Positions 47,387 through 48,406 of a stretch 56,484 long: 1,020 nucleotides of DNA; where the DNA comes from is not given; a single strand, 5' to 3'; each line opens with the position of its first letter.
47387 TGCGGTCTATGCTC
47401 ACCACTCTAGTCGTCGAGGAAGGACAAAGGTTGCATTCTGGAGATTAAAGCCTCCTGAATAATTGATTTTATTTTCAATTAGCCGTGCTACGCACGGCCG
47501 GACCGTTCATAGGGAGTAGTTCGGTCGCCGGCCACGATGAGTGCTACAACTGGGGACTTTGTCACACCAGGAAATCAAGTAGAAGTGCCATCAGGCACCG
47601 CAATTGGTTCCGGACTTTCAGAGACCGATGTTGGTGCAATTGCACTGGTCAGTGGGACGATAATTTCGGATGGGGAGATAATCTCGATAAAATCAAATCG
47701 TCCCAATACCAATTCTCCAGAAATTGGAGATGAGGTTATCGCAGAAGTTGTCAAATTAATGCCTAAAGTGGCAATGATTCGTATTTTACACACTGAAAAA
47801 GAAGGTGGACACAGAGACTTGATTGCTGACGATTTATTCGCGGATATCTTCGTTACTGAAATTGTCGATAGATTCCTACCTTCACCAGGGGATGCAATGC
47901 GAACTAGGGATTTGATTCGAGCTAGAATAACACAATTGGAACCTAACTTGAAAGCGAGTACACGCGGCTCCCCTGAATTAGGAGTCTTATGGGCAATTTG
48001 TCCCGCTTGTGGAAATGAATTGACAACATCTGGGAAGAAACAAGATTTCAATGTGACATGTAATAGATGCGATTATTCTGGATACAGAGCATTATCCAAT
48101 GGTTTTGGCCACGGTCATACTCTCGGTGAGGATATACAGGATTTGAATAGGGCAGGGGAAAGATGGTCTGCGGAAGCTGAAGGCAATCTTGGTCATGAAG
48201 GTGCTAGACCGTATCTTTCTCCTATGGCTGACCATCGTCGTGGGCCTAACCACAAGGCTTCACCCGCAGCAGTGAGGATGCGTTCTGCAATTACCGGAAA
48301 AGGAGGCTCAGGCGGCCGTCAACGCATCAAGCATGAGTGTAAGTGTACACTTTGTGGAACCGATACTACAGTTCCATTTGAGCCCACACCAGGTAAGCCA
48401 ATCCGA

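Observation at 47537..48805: Exosome cap protein Csl4 fused to a zinc knuckle, a textbook RRM and an RG tail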

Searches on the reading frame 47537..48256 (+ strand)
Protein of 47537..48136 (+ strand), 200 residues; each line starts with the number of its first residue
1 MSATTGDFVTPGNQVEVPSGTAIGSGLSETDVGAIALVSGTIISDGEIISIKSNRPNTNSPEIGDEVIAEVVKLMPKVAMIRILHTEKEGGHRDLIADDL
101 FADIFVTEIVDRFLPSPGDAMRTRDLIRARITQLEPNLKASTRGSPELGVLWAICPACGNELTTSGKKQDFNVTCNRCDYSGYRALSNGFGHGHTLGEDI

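Call 11: search_solved_structures(query=window:47537-48136:+, max_evalue=10, show_alignments=3)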
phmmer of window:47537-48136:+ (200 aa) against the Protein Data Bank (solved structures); distinct sequences matched with E-value up to 10: 7.
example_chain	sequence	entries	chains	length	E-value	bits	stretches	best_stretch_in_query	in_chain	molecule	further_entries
2ba1_A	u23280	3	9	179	1e-09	41.5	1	8-193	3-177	Archaeal exosome RNA binding protein CSL4 | Putative uncharacterized protein AF_0206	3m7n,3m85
3wnb_A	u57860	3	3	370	0.29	14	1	36-78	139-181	Protein translation elongation factor 1A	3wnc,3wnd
8pel_I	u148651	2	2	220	0.33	13.8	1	53-160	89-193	Putative exosome 3'->5 protein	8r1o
8ent_A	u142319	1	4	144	0.54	13.1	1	104-180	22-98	Interleukin-21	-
2oqp_A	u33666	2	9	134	0.63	12.9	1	104-180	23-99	Interleukin-21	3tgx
7oqy_Y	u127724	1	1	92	2.4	10.9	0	154-183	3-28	DNA-directed RNA polymerase, subunit M (RpoM-2)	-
7a6h_I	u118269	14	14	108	2.6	10.9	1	154-181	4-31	DNA-directed RNA polymerase III subunit RPC10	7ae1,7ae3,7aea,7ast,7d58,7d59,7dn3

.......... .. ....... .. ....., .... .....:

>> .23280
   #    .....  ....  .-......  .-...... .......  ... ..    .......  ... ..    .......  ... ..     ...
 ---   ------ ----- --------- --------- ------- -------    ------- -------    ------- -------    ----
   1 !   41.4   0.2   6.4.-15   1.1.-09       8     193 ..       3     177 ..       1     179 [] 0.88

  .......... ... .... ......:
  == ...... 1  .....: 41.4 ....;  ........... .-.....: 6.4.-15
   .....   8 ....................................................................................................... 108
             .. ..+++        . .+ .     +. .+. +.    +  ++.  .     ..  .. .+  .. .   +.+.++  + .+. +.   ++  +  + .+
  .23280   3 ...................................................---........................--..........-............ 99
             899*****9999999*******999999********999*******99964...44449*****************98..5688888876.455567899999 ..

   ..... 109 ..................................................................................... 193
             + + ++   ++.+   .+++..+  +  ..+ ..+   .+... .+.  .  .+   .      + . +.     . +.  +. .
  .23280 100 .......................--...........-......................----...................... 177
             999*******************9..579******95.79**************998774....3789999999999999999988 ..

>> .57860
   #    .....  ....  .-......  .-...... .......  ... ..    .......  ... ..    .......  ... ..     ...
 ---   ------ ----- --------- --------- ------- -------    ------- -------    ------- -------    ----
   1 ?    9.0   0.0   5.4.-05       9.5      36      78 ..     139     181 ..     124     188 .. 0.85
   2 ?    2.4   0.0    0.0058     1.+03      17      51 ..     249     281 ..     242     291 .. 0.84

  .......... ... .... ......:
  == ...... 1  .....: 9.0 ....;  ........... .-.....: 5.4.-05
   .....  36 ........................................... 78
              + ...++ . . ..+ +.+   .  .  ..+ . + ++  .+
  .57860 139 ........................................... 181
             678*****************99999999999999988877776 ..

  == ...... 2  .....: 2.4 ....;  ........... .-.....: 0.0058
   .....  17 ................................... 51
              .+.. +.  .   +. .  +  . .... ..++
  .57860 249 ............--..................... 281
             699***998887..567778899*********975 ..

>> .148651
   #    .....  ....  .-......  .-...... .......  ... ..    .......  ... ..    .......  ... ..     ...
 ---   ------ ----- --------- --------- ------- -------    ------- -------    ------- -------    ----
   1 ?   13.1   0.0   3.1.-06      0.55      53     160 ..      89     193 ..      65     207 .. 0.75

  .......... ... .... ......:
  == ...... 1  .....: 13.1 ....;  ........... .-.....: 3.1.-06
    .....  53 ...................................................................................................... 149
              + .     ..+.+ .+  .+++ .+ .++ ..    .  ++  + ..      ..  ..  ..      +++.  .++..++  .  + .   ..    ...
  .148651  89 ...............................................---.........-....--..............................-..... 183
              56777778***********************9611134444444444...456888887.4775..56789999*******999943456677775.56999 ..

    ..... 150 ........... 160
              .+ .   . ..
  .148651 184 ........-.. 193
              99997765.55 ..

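Call 17: search_protein_representatives(protein=window:47537-48136:+)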
Query: 200 residues. Proteins with E-value up to 0.001 (for the whole library): 225; up to 1e-10: 38; up to 1e-30: 8. The best 150 are listed.
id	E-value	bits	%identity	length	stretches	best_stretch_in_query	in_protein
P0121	1.7e-64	233.4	55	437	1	1-196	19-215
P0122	8.2e-41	156.1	47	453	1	7-196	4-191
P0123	3.3e-39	150.9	49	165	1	3-160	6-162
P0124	5.8e-38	146.8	64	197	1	93-199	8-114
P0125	8.3e-33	130.0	37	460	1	9-199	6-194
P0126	2.9e-32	128.2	50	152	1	22-162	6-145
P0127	1.1e-31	126.3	68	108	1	106-200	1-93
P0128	1.7e-31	125.7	38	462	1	4-197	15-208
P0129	7.3e-30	120.4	40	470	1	7-199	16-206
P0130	5.4e-29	117.5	74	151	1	7-91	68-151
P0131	1.4e-28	116.2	56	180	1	103-199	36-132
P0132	2.7e-26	108.8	36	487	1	6-198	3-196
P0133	7.2e-25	104.1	37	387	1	7-194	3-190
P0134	1.5e-24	103.0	38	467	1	5-194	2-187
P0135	2.6e-24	102.3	35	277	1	20-196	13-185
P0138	3.5e-24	101.8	34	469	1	5-192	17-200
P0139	6.5e-24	101.0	39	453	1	5-193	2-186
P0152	1.8e-12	63.6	31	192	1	9-192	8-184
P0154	8.0e-12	61.5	30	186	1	11-185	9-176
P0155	4.9e-11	59.0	30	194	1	6-197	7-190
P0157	7.1e-11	58.4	32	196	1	6-192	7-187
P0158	8.4e-11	58.2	30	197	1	5-192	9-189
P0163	1.5e-10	57.3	31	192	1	11-192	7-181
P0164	2.0e-10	57.0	31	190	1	4-191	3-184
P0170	4.0e-10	56.0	30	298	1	6-191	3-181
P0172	9.9e-10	54.7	31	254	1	4-193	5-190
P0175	1.2e-09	54.4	29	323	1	5-193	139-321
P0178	2.0e-09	53.7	29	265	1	3-191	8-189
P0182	1.7e-08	50.7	28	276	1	7-196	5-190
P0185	2.2e-08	50.3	32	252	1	9-180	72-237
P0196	9.2e-08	48.3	32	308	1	56-194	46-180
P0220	7.4e-07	45.3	29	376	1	5-193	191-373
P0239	3.9e-06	42.9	25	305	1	4-196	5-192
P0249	8.2e-06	41.9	27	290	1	9-168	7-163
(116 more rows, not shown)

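Call 18: search_protein_families(library=pfam, proteins=[P0121, P0122, P0125, P0128, P0129, P0132, P0133, P0134, P0138, P0139], max_evalue=0.001)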
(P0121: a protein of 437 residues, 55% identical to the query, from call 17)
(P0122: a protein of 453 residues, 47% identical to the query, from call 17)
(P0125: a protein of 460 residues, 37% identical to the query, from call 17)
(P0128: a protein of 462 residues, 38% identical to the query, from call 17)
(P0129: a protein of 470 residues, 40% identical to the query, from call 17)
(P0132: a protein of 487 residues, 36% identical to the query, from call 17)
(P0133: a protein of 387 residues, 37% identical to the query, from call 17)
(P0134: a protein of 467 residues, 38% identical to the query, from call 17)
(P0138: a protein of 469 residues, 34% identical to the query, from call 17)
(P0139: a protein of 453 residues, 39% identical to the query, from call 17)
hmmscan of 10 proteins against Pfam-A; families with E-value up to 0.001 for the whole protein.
P0121 (437 aa): 3 families
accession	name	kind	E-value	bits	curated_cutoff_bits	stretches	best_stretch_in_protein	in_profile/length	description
PF00076.28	RRM_1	-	1.1e-20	73.7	20.7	1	349-418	1-69/70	RNA recognition motif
PF23477.1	zf_Tbcl_2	-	2.1e-12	46.9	27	1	282-316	1-35/37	Probable treble clef zinc finger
PF16367.11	RRM_7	-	4.8e-06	26.9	27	1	348-412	3-73/94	RNA recognition motif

P0122 (453 aa): 5 families
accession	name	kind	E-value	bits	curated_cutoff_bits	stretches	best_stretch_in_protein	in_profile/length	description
PF00076.28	RRM_1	-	1.7e-41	140.4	20.7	2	259-329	1-70/70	RNA recognition motif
PF16367.11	RRM_7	-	2.5e-09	37.4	27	1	348-386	2-39/94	RNA recognition motif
PF14382.12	ECR1_N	-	7.7e-08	32.4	27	1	6-42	2-38/38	Exosome complex exonuclease RRP4 N-terminal region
PF08777.17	RRM_3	-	0.00065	20.2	22.9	0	259-324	4-63/102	RNA binding motif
PF03880.21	DbpA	-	0.00086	19.7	25.6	0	391-421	41-71/72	DbpA RNA binding domain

P0125 (460 aa): 2 families
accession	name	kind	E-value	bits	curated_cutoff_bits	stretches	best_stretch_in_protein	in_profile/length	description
PF23477.1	zf_Tbcl_2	-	1.4e-21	76.4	27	2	300-330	4-34/37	Probable treble clef zinc finger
PF12773.13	DZR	-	0.00063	20.3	27.3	0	150-175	14-32/45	Double zinc ribbon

P0128 (462 aa): 7 families
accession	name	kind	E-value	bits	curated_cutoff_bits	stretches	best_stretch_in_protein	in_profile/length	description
PF00076.28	RRM_1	-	2.5e-44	149.4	20.7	2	267-336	1-69/70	RNA recognition motif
PF16367.11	RRM_7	-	1.2e-10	41.6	27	1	265-296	2-32/94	RNA recognition motif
PF03880.21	DbpA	-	1.6e-06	28.5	25.6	0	402-431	41-70/72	DbpA RNA binding domain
PF08777.17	RRM_3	-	3.7e-06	27.4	22.9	0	269-331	6-64/102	RNA binding motif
PF13893.12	RRM_5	-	1e-05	25.7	27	0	357-438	25-103/125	RNA recognition motif. (a.k.a. RRM, RBD, or RNP domain)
PF14382.12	ECR1_N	-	7.6e-05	22.9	27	1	20-55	2-37/38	Exosome complex exonuclease RRP4 N-terminal region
PF16842.11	RRM_occluded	-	0.00014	22.1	30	0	371-435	14-74/79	Occluded RNA-recognition motif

P0129 (470 aa): 5 families
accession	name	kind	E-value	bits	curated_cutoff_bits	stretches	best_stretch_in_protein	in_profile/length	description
PF00076.28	RRM_1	-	7.7e-39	131.8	20.7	2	351-420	1-69/70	RNA recognition motif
PF24475.1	RBD_DEAH11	-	1.9e-08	34.9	28.4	0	282-327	69-113/115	DEAH11-like, RNA-binding domain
PF14382.12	ECR1_N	-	1.4e-05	25.2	27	1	17-53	1-37/38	Exosome complex exonuclease RRP4 N-terminal region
PF25701.1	RRM_YTH1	-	3e-05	24.2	35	0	350-415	4-64/75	YTH1-like RRM domain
PF13893.12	RRM_5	-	0.00046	20.3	27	0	293-326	65-98/125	RNA recognition motif. (a.k.a. RRM, RBD, or RNP domain)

P0132 (487 aa): 5 families
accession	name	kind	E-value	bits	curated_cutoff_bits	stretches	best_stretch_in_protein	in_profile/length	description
PF00076.28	RRM_1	-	8.7e-40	134.9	20.7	2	269-339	1-70/70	RNA recognition motif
PF16367.11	RRM_7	-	3.7e-07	30.5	27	0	370-398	1-29/94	RNA recognition motif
PF16842.11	RRM_occluded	-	2.2e-05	24.7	30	0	278-340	13-70/79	Occluded RNA-recognition motif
PF24475.1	RBD_DEAH11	-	0.00028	21.4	28.4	0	301-341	72-111/115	DEAH11-like, RNA-binding domain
PF08777.17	RRM_3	-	0.00056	20.4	22.9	0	271-332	6-61/102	RNA binding motif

P0133 (387 aa): 2 families
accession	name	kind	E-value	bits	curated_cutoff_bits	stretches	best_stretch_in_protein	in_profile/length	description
PF00076.28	RRM_1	-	1.3e-16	60.7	20.7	1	242-311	1-69/70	RNA recognition motif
PF14382.12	ECR1_N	-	0.00073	19.7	27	0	4-40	1-36/38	Exosome complex exonuclease RRP4 N-terminal region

P0134 (467 aa): 5 families
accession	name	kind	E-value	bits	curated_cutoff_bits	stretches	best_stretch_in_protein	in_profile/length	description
PF00076.28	RRM_1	-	3.5e-39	132.9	20.7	2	259-327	1-69/70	RNA recognition motif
PF16367.11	RRM_7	-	4.6e-06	27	27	0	257-283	2-28/94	RNA recognition motif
PF14382.12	ECR1_N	-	1.9e-05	24.8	27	1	5-38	1-34/38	Exosome complex exonuclease RRP4 N-terminal region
PF16842.11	RRM_occluded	-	4.8e-05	23.6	30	0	263-329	8-70/79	Occluded RNA-recognition motif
PF13893.12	RRM_5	-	0.0002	21.5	27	0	362-428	40-102/125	RNA recognition motif. (a.k.a. RRM, RBD, or RNP domain)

P0138 (469 aa): 2 families
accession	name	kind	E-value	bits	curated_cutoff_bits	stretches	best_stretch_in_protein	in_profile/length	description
PF00076.28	RRM_1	-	2.5e-36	123.8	20.7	2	274-342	1-69/70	RNA recognition motif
PF14382.12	ECR1_N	-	5e-10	39.4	27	1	20-57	1-38/38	Exosome complex exonuclease RRP4 N-terminal region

P0139 (453 aa): 4 families
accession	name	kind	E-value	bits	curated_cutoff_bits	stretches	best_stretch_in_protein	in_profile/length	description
PF00076.28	RRM_1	-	2.3e-38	130.3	20.7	2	257-325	1-69/70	RNA recognition motif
PF16367.11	RRM_7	-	1.5e-07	31.8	27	0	255-314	2-68/94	RNA recognition motif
PF03880.21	DbpA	-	0.00042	20.7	25.6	0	305-328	48-71/72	DbpA RNA binding domain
PF14382.12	ECR1_N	-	0.0007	19.8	27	0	5-40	1-36/38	Exosome complex exonuclease RRP4 N-terminal region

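Call 19: list_cluster_members(proteins=[P0121, P0122, P0125, P0128, P0129, P0132, P0133, P0134, P0138, P0139])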
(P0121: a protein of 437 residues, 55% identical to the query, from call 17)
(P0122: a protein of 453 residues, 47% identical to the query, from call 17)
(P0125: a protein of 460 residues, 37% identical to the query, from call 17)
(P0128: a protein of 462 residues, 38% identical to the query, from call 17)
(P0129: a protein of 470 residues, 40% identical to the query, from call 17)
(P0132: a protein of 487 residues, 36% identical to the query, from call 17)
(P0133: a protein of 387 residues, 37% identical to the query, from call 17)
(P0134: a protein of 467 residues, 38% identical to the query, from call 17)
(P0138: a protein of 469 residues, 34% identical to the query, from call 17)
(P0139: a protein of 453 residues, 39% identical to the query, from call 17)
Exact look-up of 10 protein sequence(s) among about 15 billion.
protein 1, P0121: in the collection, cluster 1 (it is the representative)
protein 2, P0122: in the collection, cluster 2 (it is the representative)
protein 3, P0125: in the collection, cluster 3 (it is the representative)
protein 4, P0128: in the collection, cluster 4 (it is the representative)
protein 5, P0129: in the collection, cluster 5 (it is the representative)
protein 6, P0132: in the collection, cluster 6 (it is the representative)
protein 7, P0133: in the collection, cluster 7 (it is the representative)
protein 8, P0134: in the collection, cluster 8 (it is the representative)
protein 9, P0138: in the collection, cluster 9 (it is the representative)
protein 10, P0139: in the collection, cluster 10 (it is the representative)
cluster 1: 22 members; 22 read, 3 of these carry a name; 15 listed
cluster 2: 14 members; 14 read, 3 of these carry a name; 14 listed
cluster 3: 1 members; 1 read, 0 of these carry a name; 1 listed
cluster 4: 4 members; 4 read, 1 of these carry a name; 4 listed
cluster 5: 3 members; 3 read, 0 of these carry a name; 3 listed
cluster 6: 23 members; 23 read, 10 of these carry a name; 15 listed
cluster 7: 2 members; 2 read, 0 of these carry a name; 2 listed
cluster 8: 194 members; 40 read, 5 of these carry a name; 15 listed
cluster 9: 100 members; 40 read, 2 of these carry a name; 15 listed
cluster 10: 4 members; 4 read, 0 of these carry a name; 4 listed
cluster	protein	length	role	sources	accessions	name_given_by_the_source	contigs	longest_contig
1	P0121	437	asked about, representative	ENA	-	-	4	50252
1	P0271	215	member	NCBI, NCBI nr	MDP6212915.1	MAG: hypothetical protein QGF32_05135, partial [Candidatus Thalassarchaeaceae archaeon] | hypothetical protein [Candidatus Thalassarchaeaceae archaeon]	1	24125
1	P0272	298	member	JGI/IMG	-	CxxC-x17-CxxC domain-containing protein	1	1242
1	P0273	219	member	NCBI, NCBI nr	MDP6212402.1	MAG: hypothetical protein QGF32_02455, partial [Candidatus Thalassarchaeaceae archaeon] | hypothetical protein [Candidatus Thalassarchaeaceae archaeon]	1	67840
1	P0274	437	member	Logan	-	-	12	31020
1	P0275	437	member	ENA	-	-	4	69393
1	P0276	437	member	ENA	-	-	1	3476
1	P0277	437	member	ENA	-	-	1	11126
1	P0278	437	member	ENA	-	-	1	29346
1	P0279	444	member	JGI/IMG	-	-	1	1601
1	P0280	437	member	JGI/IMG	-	-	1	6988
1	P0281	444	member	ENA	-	-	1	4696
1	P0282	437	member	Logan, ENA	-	-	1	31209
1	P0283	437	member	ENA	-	-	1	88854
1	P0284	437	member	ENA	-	-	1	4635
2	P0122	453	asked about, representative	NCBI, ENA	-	-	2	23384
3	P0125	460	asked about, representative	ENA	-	-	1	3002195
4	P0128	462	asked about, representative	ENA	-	-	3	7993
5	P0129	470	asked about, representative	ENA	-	-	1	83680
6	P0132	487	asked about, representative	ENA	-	-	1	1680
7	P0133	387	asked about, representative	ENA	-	-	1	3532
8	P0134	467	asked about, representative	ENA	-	-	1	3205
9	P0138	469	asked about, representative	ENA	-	-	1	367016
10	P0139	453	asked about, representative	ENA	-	-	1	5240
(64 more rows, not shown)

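Call 31: find_related_loci(query=A4, collection=genome_contigs, flank=10000)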
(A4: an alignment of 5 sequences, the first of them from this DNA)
Query A4 (240 aa) in genome_contigs; peptide patterns used: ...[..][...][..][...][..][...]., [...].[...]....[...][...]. (x = any residue, [..] = any of these).
225 stretches matched a pattern; 176 encode a relative of the query (tblastn E <= 1e-3); the best 80 are kept; 80 distinct loci.
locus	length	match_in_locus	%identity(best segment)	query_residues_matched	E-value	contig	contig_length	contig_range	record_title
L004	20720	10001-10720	88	1-240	1e-147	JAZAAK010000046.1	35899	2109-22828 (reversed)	MAG: Thermoplasmatota archaeon isolate XB_MAG656 DB_MAG656_0046, whole genome shotgun sequence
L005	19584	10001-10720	88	1-240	2e-147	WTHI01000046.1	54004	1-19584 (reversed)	MAG: Methanobacteriota archaeon isolate PL34863bin_27 NODE_126_length_54004_cov_70.511168, whole genome shotgun sequence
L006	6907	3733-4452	87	1-240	5e-147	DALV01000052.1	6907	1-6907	MAG TPA_asm: Euryarchaeota archaeon UBA105 UBA105_contig_10821, whole genome shotgun sequence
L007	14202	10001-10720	88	1-240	9e-147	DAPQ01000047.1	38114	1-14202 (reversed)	MAG TPA_asm: Euryarchaeota archaeon UBA19 UBA19_contig_6264, whole genome shotgun sequence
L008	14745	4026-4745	87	1-240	2e-145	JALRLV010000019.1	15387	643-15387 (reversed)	MAG: Candidatus Thalassarchaeaceae archaeon isolate WKH.41 NODE_19_length_15387_cov_8.343174, whole genome shotgun seque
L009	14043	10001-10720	86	1-240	3e-144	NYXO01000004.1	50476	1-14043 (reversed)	MAG: Methanobacteriota archaeon isolate ARS96 4891, whole genome shotgun sequence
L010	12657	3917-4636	85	1-240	2e-142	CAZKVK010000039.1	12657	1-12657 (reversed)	MAG TPA_asm: uncultured Candidatus Poseidoniales archaeon isolate SRP077602_co3_204 genome assembly, contig: NODE_7635_l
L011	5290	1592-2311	85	1-240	2e-142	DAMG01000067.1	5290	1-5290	MAG TPA_asm: Euryarchaeota archaeon UBA126 UBA126_contig_76010, whole genome shotgun sequence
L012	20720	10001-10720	85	1-240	9e-141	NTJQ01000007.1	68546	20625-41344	MAG: Marine Group II euryarchaeote MED-G37 EUII-MED-G37-C7, whole genome shotgun sequence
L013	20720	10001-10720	84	1-240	2e-140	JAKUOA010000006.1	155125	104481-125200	MAG: Candidatus Thalassarchaeum sp. isolate ALOHA_A2.0_21 A2.0-MGIIb-O1-2_6, whole genome shotgun sequence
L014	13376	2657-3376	85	1-240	4e-140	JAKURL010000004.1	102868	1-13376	MAG: Candidatus Thalassarchaeum sp. isolate ALOHA_A2.5_54 A2.5-MGIIb-O1-3_4, whole genome shotgun sequence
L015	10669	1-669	87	18-240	2e-135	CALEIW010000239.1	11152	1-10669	MAG TPA_asm: uncultured euryarchaeote isolate ERR598969_bin.13_CONCOCT_v1.1_MAG genome assembly, contig: ERZ832854.394,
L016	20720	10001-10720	80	1-240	4e-133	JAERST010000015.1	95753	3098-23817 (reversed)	MAG: Methanobacteriota archaeon isolate BH13 c_000000004341, whole genome shotgun sequence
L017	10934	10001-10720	79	1-240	5e-131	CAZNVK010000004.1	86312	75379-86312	MAG TPA_asm: uncultured Candidatus Poseidoniales archaeon isolate SRP167671_co2_219 genome assembly, contig: NODE_305_le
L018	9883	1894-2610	79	1-239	5e-129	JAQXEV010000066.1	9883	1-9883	MAG: Candidatus Thalassarchaeaceae archaeon isolate cluster2-bin.113 k141_2316307, whole genome shotgun sequence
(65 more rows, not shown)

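Call 38: list_cluster_members(proteins=[P0152, P0154, P0155, P0157, P0158, P0163, P0164, P0170, P0175, P0220])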
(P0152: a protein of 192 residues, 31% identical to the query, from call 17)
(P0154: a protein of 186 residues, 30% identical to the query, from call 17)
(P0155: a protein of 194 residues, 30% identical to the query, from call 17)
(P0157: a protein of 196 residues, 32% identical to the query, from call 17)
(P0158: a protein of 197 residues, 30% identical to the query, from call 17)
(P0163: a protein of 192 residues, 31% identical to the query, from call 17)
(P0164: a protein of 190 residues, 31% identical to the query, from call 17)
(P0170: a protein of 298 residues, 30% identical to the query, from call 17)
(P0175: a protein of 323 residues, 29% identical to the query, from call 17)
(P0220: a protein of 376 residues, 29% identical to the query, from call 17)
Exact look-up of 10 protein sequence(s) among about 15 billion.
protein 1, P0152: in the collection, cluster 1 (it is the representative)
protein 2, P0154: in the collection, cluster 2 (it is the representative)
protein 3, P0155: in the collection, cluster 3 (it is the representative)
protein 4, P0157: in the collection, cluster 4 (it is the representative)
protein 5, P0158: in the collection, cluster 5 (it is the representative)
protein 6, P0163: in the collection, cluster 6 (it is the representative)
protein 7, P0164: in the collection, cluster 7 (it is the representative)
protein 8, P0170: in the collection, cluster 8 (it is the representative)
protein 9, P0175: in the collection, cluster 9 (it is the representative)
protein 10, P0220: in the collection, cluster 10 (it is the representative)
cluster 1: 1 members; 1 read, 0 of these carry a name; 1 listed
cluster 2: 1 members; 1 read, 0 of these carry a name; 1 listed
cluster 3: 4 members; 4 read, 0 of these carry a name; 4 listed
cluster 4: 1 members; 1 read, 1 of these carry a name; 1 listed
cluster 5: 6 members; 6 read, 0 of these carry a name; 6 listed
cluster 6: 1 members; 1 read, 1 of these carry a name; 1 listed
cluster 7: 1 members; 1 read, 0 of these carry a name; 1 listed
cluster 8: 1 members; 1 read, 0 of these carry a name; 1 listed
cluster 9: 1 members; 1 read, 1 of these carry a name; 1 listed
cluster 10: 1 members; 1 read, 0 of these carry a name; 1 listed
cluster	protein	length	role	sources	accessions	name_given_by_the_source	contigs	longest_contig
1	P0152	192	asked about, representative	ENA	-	-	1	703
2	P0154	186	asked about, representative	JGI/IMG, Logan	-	-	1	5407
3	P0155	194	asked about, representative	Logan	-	-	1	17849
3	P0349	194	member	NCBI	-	-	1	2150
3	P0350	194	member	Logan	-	-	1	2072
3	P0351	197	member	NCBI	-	-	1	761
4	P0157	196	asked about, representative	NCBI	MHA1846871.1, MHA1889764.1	MAG: exosome complex RNA-binding protein Csl4 [Promethearchaeota archaeon]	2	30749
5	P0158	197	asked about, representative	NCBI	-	-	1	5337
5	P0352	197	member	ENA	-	-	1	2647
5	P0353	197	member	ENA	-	-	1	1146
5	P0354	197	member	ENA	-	-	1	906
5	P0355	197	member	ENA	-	-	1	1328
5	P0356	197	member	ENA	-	-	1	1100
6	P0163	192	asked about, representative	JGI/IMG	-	exosome complex component CSL4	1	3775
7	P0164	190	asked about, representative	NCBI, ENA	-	-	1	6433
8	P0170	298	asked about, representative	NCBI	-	-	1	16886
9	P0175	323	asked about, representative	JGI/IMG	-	exosome complex component CSL4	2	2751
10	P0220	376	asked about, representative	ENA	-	-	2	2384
